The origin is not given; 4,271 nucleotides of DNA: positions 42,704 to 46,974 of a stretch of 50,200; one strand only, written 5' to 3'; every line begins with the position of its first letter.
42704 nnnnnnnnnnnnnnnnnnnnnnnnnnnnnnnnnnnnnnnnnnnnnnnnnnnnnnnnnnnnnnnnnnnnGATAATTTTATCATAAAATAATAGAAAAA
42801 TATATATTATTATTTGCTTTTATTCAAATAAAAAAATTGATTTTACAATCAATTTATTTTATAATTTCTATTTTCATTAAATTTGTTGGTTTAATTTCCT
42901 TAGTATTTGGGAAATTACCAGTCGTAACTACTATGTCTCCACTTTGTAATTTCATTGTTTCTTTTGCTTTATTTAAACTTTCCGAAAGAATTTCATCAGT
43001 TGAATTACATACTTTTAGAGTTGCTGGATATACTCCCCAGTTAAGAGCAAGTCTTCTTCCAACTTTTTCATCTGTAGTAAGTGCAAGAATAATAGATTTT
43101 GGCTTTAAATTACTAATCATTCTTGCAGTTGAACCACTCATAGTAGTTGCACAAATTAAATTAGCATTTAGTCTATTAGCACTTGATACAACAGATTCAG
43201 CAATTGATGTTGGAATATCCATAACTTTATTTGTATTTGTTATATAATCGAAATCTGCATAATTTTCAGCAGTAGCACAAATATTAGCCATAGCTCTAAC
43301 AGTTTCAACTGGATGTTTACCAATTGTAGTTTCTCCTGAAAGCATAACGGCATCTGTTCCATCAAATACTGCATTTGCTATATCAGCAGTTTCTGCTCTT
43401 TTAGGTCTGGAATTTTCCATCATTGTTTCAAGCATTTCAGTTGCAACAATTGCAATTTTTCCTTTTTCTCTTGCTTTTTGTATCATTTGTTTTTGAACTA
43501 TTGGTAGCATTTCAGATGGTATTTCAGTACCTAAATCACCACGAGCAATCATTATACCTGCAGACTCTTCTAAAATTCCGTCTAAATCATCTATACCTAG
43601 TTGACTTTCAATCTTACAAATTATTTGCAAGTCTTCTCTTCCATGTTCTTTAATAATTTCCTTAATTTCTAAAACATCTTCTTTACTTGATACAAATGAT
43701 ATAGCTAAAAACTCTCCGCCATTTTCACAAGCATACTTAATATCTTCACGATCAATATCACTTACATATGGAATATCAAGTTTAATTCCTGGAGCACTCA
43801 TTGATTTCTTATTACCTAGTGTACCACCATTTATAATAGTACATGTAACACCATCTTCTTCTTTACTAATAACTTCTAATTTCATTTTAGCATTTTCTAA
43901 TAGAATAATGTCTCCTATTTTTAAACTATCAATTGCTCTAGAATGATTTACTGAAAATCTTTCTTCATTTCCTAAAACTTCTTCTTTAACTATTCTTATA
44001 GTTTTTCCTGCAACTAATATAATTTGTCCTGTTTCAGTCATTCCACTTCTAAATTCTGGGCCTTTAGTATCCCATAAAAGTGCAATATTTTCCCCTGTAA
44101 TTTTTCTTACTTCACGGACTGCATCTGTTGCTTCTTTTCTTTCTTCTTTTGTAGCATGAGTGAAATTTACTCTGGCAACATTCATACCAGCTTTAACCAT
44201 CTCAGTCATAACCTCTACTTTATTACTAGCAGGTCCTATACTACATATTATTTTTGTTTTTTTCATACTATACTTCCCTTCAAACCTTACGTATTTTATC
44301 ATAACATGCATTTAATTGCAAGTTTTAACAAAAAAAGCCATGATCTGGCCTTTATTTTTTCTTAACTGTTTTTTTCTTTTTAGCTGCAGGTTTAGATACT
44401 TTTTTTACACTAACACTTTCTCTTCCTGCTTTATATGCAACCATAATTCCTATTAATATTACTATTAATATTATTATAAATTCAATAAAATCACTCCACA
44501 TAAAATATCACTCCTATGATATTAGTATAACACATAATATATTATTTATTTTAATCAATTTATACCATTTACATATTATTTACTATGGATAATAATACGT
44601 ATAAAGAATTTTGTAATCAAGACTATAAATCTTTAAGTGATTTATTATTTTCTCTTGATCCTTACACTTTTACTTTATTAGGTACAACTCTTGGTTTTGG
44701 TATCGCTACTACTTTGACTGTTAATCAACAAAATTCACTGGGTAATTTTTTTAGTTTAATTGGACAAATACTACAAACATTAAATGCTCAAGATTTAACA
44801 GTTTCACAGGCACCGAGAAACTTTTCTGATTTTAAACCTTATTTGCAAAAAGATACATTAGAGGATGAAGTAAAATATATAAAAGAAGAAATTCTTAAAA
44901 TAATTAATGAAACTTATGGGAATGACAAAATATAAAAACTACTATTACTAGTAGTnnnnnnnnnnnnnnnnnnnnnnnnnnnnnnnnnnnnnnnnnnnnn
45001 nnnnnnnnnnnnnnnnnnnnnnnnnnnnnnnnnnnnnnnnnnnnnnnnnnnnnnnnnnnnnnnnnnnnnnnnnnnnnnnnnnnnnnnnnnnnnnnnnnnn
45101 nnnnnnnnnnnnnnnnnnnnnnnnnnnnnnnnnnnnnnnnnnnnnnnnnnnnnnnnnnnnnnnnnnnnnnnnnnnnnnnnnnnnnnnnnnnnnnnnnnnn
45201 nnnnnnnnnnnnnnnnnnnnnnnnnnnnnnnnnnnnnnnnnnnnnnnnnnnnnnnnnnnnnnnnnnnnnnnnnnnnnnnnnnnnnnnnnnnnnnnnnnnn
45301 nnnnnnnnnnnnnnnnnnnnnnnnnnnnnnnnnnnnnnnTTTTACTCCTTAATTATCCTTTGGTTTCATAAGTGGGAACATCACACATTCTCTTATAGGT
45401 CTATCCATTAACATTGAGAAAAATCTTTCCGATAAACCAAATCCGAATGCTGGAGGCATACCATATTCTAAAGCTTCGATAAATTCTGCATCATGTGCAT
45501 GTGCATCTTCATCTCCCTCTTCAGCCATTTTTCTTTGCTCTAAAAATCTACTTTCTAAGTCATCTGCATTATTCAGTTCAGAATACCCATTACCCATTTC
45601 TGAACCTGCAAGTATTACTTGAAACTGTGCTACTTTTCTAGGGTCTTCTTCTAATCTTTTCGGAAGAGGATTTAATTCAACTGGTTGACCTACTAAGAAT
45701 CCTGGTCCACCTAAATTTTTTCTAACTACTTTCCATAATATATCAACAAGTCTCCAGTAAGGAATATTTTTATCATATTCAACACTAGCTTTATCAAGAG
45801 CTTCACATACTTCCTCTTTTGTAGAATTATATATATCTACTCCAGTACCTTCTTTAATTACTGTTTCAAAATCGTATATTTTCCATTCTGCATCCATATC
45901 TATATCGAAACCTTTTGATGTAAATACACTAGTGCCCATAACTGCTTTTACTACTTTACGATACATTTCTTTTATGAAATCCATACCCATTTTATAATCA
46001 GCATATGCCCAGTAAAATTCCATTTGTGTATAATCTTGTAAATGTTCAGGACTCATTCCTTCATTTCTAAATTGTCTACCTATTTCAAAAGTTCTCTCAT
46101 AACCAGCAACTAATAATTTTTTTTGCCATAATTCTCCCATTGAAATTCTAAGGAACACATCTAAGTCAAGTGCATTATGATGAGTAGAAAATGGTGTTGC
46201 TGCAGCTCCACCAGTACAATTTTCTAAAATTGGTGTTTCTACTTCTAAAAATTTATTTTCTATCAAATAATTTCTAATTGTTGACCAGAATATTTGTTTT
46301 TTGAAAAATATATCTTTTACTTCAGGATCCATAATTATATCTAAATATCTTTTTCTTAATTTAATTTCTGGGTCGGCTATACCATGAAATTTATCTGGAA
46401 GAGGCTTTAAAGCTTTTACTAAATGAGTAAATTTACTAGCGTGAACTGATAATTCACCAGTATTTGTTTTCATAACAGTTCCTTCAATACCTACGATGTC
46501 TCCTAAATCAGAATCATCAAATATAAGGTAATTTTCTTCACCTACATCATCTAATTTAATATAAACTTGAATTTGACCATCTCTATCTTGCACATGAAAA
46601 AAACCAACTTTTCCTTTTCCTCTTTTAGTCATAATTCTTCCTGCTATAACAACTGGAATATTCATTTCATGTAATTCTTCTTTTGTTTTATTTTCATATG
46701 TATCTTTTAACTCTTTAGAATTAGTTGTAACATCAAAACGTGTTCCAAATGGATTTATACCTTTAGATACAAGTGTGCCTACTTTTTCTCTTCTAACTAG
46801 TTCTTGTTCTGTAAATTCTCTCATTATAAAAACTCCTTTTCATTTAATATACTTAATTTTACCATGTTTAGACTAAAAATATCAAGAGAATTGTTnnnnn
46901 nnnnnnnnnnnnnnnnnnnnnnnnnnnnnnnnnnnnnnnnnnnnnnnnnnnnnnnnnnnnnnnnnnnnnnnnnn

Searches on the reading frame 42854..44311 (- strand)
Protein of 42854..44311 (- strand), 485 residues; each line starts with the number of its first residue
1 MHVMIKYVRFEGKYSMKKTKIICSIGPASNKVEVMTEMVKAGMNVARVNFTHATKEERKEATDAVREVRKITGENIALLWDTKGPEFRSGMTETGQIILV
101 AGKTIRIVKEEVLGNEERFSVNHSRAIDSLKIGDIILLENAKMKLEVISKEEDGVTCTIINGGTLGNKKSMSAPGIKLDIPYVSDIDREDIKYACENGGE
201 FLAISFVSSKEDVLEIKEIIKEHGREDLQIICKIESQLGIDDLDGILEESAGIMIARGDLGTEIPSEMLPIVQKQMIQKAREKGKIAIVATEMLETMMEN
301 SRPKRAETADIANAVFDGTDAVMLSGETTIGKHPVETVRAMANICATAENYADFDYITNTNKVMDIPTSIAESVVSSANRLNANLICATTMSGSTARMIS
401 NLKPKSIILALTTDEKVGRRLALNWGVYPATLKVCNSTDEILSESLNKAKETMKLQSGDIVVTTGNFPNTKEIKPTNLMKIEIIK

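Call 5: search_protein_families(library=pfam, max_evalue=0.01, proteins=[window:42854-44311:-])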
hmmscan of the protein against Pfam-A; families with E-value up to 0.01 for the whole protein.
window:42854-44311:- (485 aa): 4 families
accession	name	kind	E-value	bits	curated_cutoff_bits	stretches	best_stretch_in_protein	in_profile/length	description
PF00224.27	PK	-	2.3e-103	346.2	30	1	16-338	1-328/328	Pyruvate kinase, barrel domain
PF02887.21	PK_C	-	4.5e-27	94.9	28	1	369-481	2-113/114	Pyruvate kinase, alpha/beta domain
PF03328.21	HpcH_HpaI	-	1.6e-05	24.8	25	1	188-264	75-158/221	HpcH/HpaI aldolase/citrate lyase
PF02875.26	Mur_ligase_C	-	0.006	17.9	28.4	0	278-351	30-101/127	Mur ligase, glutamate ligase domain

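Call 6: search_protein_families(library=ncbifam, max_evalue=0.01, proteins=[window:42854-44311:-])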
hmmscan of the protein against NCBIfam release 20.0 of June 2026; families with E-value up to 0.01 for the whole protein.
window:42854-44311:- (485 aa): 7 families
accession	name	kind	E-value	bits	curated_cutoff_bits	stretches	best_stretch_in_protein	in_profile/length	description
NF004491.0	PRK05826.1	subfamily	2e-148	494.8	432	1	15-482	3-473/477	pyruvate kinase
NF004978.0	PRK06354.1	subfamily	7.7e-147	490.2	462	1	15-485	6-479/590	pyruvate kinase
TIGR01064.1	pyruv_kin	equivalog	5.7e-145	483.5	306.4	1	17-483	1-475/476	pyruvate kinase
NF006664.0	PRK09206.1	equivalog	1.1e-130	436.4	686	1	16-464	1-452/470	pyruvate kinase PykF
NF004886.0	PRK06247.1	subfamily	4.6e-126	421.3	623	1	16-484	4-470/476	pyruvate kinase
NF005234.0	PRK06739.1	equivalog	5.2e-75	252.6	564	1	22-352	6-332/352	pyruvate kinase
NF011314.0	PRK14725.1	equivalog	6.1e-40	137.1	642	2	108-347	344-592/614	pyruvate kinase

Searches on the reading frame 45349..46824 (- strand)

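Call 5: search_protein_families(library=pfam, max_evalue=0.01, proteins=[window:45349-46824:-])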
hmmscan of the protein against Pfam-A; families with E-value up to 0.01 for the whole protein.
window:45349-46824:- (491 aa): 3 families
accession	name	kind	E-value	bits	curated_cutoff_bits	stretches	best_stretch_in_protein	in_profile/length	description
PF00152.25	tRNA-synt_2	-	5.1e-61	206.8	25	1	152-486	2-307/308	tRNA synthetases class II (D, K and N)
PF01336.31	tRNA_anti-codon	-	1.3e-17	63.9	27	1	58-134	1-74/75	OB-fold nucleic acid binding domain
PF01409.25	tRNA-synt_2d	-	0.00069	19.6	19.8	1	180-299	35-157/246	tRNA synthetases class II core domain (F)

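Call 6: search_protein_families(library=ncbifam, max_evalue=0.01, proteins=[window:45349-46824:-])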
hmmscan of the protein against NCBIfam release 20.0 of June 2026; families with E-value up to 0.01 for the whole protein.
window:45349-46824:- (491 aa): 16 families
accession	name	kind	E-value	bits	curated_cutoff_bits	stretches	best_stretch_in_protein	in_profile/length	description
NF001756.1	PRK00484.1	subfamily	8.5e-159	529.3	468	1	6-489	2-488/488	lysine--tRNA ligase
TIGR00499.1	lysS_bact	equivalog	5.5e-135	450.8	427.6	1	5-489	3-495/496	lysine--tRNA ligase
NF002821.0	PRK02983.1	equivalog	4.1e-114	382.7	742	1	3-489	617-1101/1102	bifunctional lysylphosphatidylglycerol synthetase/lysine--tRNA ligase LysX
NF009101.0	PRK12445.1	subfamily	2.2e-111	372.9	1026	1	6-489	17-504/505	lysine--tRNA ligase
TIGR00462.1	genX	equivalog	4.8e-40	137.9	286.9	1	177-469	5-289/304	EF-P lysine aminoacylase EpmA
TIGR00458.1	aspS_nondisc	equivalog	7.4e-35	120.7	368.4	1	57-484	14-420/428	aspartate--tRNA(Asn) ligase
NF006828.0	PRK09350.1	equivalog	3.1e-34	118.7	264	1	172-484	15-321/325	elongation factor P--(R)-beta-lysine ligase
NF003483.0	PRK05159.1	equivalog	5.8e-34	117.7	353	1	41-484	5-430/438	aspartate--tRNA(Asn) ligase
TIGR00459.1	aspS_bact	equivalog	1.5e-32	112.7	373.85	2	53-299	14-264/586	aspartate--tRNA ligase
NF001750.0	PRK00476.1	equivalog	1.9e-31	109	443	2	52-300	15-270/590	aspartate--tRNA ligase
NF009460.0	PRK12820.1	equivalog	9.9e-22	76.8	1379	2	153-291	154-290/723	bifunctional aspartyl-tRNA synthetase/aspartyl/glutamyl-tRNA amidotransferase subunit C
TIGR00457.1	asnS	equivalog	6.8e-19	68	342.6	1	49-486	10-449/455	asparagine--tRNA ligase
NF003037.0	PRK03932.1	equivalog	6.3e-17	61.7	414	1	54-486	15-445/451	asparagine--tRNA ligase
TIGR00468.1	pheS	equivalog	0.0065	15.8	237.45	0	243-292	181-232/324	phenylalanine--tRNA ligase subunit alpha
NF005054.0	PRK06462.1-4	equivalog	0.0081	15.3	309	0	165-310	17-170/318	asparagine synthetase A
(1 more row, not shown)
